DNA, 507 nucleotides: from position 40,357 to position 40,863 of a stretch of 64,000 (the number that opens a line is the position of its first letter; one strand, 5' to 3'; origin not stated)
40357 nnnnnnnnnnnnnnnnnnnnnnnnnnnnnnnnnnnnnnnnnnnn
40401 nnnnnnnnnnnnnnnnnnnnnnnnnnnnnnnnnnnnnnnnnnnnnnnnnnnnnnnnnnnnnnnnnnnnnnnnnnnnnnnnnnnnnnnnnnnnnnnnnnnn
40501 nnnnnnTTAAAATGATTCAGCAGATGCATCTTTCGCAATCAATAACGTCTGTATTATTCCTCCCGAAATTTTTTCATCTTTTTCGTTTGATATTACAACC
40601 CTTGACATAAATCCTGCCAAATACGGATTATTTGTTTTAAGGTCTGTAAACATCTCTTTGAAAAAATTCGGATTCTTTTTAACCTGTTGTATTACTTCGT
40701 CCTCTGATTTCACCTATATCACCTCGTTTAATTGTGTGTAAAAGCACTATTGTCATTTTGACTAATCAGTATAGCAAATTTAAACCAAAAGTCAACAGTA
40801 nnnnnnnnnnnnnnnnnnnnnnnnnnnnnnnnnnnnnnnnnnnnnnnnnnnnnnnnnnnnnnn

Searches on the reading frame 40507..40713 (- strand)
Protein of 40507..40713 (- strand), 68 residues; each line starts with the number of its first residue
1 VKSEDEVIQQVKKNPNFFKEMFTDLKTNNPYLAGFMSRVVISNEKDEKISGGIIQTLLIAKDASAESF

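Call 4: search_protein_families(library=ncbifam, proteins=[window:40510-40713:-], max_evalue=10)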
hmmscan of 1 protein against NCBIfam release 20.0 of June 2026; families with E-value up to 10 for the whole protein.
seq(68 aa): 0 families

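Call 5: search_protein_families(library=pfam, proteins=[window:40510-40713:-], max_evalue=10)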
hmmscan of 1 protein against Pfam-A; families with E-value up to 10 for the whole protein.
seq(68 aa): 0 families

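Call 7: find_homologous_proteins(query=window:40510-40713:-, max_evalue=10)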
Query seq(68 aa): no candidate shares three 5-residue words with the query. No homologue found.

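Call 29: search_protein_representatives(protein=window:40507-40713:-)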
Query: 68 residues. Proteins with E-value up to 0.001 (for the whole library): 5; up to 1e-10: 1; up to 1e-30: 0. The best 5 are listed.
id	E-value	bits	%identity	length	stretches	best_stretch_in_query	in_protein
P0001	1.3e-17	78.6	63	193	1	1-62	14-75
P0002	1.5e-07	47.0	46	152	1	1-60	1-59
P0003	5.1e-07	45.3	26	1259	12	5-66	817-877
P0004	3.8e-05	39.5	46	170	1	7-60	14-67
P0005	4.3e-05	39.3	51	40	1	1-39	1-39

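Call 32: search_protein_families(library=pfam, proteins=[P0001, P0002, P0004, P0005], max_evalue=10)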
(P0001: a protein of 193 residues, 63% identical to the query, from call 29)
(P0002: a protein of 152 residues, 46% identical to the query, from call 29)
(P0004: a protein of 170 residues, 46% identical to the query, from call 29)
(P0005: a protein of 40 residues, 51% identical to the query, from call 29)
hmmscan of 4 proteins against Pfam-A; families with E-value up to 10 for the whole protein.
P0001 (193 aa): 1 family
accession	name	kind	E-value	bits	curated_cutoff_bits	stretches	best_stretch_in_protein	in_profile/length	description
PF18737.6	HEPN_MAE_28990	-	0.054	14.1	26.8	1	105-179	46-120/211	MAE_28990/MAE_18760-like HEPN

P0002 (152 aa): 0 families

P0004 (170 aa): 1 family
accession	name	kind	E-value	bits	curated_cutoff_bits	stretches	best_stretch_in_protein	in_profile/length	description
PF05557.18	MAD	-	0.00012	21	30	1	25-168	439-577/661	Mitotic checkpoint protein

P0005 (40 aa): 0 families

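Call 33: find_encoding_contigs(protein=P0001, flank=10000, max_places=6)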
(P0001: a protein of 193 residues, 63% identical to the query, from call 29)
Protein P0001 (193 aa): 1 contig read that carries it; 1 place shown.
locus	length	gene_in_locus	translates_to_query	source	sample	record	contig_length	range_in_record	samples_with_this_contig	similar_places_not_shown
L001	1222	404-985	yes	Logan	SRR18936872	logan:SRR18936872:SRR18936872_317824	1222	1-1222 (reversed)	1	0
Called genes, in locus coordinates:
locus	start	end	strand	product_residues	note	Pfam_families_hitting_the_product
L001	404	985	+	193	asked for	-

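Call 35: find_encoding_contigs(protein=P0002, flank=10000, max_places=6)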
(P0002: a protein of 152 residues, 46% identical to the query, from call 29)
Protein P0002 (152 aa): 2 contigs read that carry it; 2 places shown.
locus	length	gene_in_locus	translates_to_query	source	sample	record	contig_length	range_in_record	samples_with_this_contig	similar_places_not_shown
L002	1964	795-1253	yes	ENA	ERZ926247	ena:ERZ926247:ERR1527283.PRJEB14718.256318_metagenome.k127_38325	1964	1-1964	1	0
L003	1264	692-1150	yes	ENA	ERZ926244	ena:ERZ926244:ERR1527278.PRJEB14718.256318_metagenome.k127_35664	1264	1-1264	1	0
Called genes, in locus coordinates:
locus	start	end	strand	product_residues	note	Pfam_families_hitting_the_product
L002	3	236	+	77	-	?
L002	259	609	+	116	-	-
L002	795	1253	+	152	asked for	-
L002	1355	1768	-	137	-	-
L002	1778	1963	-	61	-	?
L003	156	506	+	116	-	-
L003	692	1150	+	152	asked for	-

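Call 36: find_encoding_contigs(protein=P0004, flank=10000, max_places=6)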
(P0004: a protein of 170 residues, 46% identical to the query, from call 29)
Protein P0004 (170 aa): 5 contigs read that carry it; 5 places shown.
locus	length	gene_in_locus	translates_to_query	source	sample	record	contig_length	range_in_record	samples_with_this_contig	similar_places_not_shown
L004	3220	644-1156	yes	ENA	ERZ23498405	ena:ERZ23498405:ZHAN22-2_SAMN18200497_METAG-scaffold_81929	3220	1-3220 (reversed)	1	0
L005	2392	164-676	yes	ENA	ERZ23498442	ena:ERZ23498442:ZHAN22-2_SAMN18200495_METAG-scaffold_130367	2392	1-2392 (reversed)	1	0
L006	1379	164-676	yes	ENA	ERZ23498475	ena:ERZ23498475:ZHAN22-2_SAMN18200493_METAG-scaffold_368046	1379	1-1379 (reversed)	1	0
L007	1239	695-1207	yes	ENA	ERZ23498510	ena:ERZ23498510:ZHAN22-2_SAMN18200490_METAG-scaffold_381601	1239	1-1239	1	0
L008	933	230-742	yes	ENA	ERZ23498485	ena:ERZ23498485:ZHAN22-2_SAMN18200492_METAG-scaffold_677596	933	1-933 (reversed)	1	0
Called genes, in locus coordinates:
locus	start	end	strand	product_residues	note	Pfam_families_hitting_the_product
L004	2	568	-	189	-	?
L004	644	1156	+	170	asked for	-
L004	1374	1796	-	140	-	PF02482:Ribosomal_S30AE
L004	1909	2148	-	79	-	-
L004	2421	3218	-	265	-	?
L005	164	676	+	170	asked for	-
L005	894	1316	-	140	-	PF02482:Ribosomal_S30AE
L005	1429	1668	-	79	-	-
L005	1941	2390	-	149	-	?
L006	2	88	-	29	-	?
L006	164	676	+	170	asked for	-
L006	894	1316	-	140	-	PF02482:Ribosomal_S30AE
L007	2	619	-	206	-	?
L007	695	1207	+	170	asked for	-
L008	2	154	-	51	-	?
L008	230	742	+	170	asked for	-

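Call 37: find_encoding_contigs(protein=P0005, flank=10000, max_places=6)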
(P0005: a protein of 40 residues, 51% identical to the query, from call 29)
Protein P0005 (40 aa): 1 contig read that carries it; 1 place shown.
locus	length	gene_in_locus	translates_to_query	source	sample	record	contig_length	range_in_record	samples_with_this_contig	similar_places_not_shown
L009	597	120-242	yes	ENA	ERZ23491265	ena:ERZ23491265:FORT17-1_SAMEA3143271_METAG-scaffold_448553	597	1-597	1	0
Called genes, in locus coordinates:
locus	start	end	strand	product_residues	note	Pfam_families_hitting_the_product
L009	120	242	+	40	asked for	-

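Call 42: find_homologous_proteins(query=A4, max_evalue=0.01)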
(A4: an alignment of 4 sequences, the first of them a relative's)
Query A4 (4 sequences) (193 aa, profile of the alignment): 6 proteins with E <= 0.01 among 1556 candidates.
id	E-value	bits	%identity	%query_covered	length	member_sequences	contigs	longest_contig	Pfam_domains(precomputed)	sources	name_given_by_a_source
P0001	3.9e-69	250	100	100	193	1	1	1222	-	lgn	-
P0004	3.2e-68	247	50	38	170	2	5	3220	-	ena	-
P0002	7.6e-67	242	51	40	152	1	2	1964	-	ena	-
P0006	4.6e-27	113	46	44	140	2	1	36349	-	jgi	jgi:hypothetical protein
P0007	5.0e-27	113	33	69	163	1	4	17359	-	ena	-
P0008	6.3e-19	86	30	40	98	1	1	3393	-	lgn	-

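Call 43: find_related_loci(query=A4, collection=genome_contigs, flank=10000)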
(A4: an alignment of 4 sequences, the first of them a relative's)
Query A4 (193 aa) in genome_contigs; peptide patterns used: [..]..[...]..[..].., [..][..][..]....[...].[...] (x = any residue, [..] = any of these).
89 stretches matched a pattern, but none encodes a relative of the query by tblastn (E <= 1e-3).

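Call 44: find_encoding_contigs(protein=P0006, flank=10000, max_places=4)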
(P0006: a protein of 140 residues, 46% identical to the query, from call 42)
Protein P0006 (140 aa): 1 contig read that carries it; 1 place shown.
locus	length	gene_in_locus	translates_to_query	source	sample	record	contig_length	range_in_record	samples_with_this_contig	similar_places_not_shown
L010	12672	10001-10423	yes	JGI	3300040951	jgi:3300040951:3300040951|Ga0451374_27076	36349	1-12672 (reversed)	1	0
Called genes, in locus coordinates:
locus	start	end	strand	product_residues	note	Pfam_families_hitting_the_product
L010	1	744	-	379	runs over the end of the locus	PF22694:CtpB_N-like (weak), PF00595:PDZ, PF13180:PDZ_2 (weak), PF17820:PDZ_6, PF03572:Peptidase_S41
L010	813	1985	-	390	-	PF03816:LytR_cpsA_psr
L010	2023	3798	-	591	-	PF04932:Wzy_C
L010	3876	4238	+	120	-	-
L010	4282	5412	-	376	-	PF00534:Glycos_transf_1, PF13692:Glyco_trans_1_4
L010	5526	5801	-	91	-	PF00216:Bac_DNA_binding, PF18291:HU-HIG (weak)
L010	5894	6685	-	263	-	PF00149:Metallophos, PF13277:YmdB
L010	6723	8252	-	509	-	PF12072:RNase_Y_N, PF00013:KH_1, PF22891:KH_PNO1_2nd (faint), PF08668:HDOD (faint), PF01966:HD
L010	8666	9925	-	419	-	PF12704:MacB_PCD, PF02687:FtsX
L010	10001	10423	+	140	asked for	-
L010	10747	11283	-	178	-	PF01797:Y1_Tnp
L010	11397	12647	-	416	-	PF12704:MacB_PCD, PF02687:FtsX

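Call 45: find_encoding_contigs(protein=P0007, flank=10000, max_places=4)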
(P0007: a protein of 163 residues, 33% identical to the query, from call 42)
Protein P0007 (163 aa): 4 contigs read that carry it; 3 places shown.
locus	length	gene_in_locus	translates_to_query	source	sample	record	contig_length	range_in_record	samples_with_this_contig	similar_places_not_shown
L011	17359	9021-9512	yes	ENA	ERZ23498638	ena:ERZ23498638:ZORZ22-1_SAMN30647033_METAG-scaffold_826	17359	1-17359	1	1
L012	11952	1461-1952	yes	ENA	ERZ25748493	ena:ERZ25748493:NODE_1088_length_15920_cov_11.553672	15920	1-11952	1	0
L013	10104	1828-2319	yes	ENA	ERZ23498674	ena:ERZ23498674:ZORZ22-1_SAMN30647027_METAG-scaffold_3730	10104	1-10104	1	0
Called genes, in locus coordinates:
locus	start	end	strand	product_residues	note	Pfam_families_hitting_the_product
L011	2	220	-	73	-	?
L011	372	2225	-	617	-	PF04932:Wzy_C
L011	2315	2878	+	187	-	-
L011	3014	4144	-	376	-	PF13439:Glyco_transf_4 (weak), PF00534:Glycos_transf_1, PF13692:Glyco_trans_1_4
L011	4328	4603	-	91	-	PF00216:Bac_DNA_binding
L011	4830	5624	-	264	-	PF00149:Metallophos, PF13277:YmdB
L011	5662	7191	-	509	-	PF12072:RNase_Y_N, PF00013:KH_1, PF22891:KH_PNO1_2nd (faint), PF08668:HDOD (faint), PF01966:HD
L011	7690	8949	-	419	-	PF12704:MacB_PCD, PF02687:FtsX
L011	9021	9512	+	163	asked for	-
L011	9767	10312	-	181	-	PF01797:Y1_Tnp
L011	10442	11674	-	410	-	PF12704:MacB_PCD, PF02687:FtsX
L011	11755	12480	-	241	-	PF02463:SMC_N (faint), PF00005:ABC_tran, PF13304:AAA_21 (faint)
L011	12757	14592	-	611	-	PF00364:Biotin_lipoyl (faint), PF25917:BSH_RND (faint), PF25881:HH_YBHG (faint), PF25990:Beta-barrel_YknX, PF25989:YknX_C (weak)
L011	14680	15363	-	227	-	PF00005:ABC_tran, PF13304:AAA_21 (faint)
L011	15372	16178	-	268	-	PF02687:FtsX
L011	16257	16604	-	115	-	-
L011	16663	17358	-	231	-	?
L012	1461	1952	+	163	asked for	-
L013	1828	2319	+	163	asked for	-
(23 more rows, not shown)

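Call 52: find_related_loci(query=A4, collection=metagenome_contigs, flank=10000)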
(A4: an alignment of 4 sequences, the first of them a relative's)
Query A4 (193 aa) in metagenome_contigs; peptide patterns used: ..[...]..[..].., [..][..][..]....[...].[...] (x = any residue, [..] = any of these).
201 stretches matched a pattern; 1 encode a relative of the query (tblastn E <= 1e-3); 1 distinct loci.
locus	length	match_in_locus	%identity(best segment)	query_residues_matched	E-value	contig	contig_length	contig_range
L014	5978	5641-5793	39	42-92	2e-10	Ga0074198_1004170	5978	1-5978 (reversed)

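Call 55: predict_structure(alignment_id=A5)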
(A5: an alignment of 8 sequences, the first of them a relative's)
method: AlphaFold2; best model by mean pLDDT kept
length: 193 residues; sequences in the alignment: 8
mean_pLDDT: 75.6   pTM: 0.65
mean pLDDT of the five models: 75.6, 73.1, 67.7, 64.8, 54.0
residues with pLDDT >= 90: 31; 70-90: 100; 50-70: 45; < 50: 17
segments of 3 or more residues with pLDDT < 50: 1-14, 156-158
pLDDT, mean of each block of 10 residues (from residue 1): 33 61 90 92 90 87 90 87 86 82 66 72 79 85 85 54 62 72 68 61
secondary structure, 60 per line:
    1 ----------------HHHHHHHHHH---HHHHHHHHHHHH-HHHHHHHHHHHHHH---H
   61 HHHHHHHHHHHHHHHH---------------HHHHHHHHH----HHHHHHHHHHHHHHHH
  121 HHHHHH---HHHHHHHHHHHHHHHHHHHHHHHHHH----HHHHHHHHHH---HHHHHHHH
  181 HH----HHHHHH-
elements in order: H17-26 H30-41 H43-56 H60-76 H92-100 H105-126 H130-155 H160-169 H173-182 H187-192

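Call 59: fold_search(model_id=the predicted structure, library=pdb)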
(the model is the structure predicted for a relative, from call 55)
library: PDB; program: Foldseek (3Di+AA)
matches with E <= 10: 117; with E <= 0.001: 0
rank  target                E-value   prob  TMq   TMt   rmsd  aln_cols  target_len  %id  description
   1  9s9k_B                1.2e+00  0.05  0.13  0.14  22.2       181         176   15  S. islandicus CdvB (semi open) (released 2026-01-28)
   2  8v9o_C                1.3e+00  0.09  0.18  0.22  13.2       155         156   14  Imaging scaffold engineered to bind the therapeutic protein target BARD1 (released 2024-05-15)
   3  9lni                  1.3e+00  0.08  0.18  0.16  15.3       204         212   11  Crystal structure of the de novo designed protein ZZ1 (released 2025-06-04)
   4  8fyv_A                2.0e+00  0.08  0.18  0.23  15.5       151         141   17  Salmonella enterica serovar Typhimurium chemoreceptor Tsr (taxis to serine and repellents) ligand-binding domain in co (released 2024-05-15)
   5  1zp2                  2.2e+00  0.09  0.22  0.20  11.3       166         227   13  Structure of the Mediator subunit cyclin C (released 2005-07-19)
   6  6baj_A                2.2e+00  0.06  0.18  0.05  17.8       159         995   14  Cryo-EM structure of lipid bilayer in the native cell membrane nanoparticles of AcrB (released 2018-12-19)
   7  3qc9_A                2.3e+00  0.04  0.15  0.08  18.4       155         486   11  Crystal structure of cross-linked bovine GRK1 T8C/N480C double mutant complexed with ADP and Mg (released 2011-02-16)
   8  6i2z_B                2.5e+00  0.06  0.16  0.19  15.1       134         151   11  Isolated globin domain of the Bordetella pertussis globin-coupled sensor (released 2019-10-16)
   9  3qc9_B                2.6e+00  0.04  0.15  0.08  18.4       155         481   11  Crystal structure of cross-linked bovine GRK1 T8C/N480C double mutant complexed with ADP and Mg (released 2011-02-16)
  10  4zvb_A                2.8e+00  0.06  0.17  0.21  16.4       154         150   12  Crystal structure of globin domain of the E. coli DosC - form II (ferrous) (released 2015-11-11)
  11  3c50_A                2.9e+00  0.06  0.18  0.08  16.3       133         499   11  Crystal Structure of G protein coupled receptor kinase 1 bound to ADP and magnesium chloride at 2.6A (released 2008-03-11)
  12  6c9k_C                3.1e+00  0.08  0.21  0.15  13.7       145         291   14  Single-Particle reconstruction of DARP14 - A designed protein scaffold displaying ~17kDa DARPin proteins (released 2018-03-21)
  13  4nwp_A                3.1e+00  0.07  0.20  0.24  13.3       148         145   17  Computationally Designed Two-Component Self-Assembling Tetrahedral Cage, T33-21, Crystallized in Space Group R32 (released 2014-05-28)
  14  4zva_A                3.1e+00  0.06  0.18  0.21  16.7       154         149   12  Crystal structure of globin domain of the E. coli DosC - form I (ferric) (released 2015-11-11)
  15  4zvb_B                3.1e+00  0.06  0.18  0.21  16.5       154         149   12  Crystal structure of globin domain of the E. coli DosC - form II (ferrous) (released 2015-11-11)
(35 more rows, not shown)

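Call 62: search_protein_families(library=ncbifam, proteins=[P0001, P0002, P0004, P0006, P0007], max_evalue=1)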
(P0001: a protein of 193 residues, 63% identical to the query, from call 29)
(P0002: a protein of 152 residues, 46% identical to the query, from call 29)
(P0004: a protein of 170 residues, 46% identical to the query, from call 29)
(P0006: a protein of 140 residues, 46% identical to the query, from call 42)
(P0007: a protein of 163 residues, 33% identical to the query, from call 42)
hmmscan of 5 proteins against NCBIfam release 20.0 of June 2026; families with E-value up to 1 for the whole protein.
P0001 (193 aa): 0 families

P0002 (152 aa): 0 families

P0004 (170 aa): 2 families
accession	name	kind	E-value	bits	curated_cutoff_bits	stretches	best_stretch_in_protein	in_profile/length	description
TIGR00787.1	dctP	subfamily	0.0014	18.1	175.05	1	67-156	150-242/257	DctP family TRAP transporter solute-binding subunit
NF045964.1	RNAP_delt_plasma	equivalog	0.019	15.1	72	1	113-145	3-35/77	DNA-directed RNA polymerase subunit delta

P0006 (140 aa): 1 family
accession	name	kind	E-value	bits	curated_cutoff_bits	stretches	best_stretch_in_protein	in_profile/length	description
TIGR01941.1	nqrF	equivalog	0.079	11.9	295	1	19-93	312-386/405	NADH:ubiquinone reductase (Na(+)-transporting) subunit F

P0007 (163 aa): 0 families

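Call 75: find_related_loci(query=A4, collection=viral_contigs, flank=8000)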
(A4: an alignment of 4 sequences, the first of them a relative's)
Query A4 (193 aa) in viral_contigs; peptide patterns used: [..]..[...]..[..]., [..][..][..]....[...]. (x = any residue, [..] = any of these).
51 stretches matched a pattern, but none encodes a relative of the query by tblastn (E <= 1e-3).

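Call 76: search_protein_families(library=phrogs, proteins=[P0001, P0002, P0004, P0006, P0007, window:40507-40713:-], max_evalue=0.1)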
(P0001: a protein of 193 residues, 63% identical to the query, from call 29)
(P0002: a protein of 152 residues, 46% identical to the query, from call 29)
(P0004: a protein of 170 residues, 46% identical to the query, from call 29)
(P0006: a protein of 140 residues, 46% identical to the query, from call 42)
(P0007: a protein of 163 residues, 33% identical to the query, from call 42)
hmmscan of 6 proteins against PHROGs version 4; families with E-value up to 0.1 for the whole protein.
P0001 (193 aa): 0 families

P0002 (152 aa): 1 family
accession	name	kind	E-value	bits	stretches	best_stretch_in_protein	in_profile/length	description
phrog_31803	-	unknown function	0.074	14.2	0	124-148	56-80/84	-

P0004 (170 aa): 0 families

P0006 (140 aa): 0 families

P0007 (163 aa): 0 families

window:40507-40713:- (68 aa): 0 families
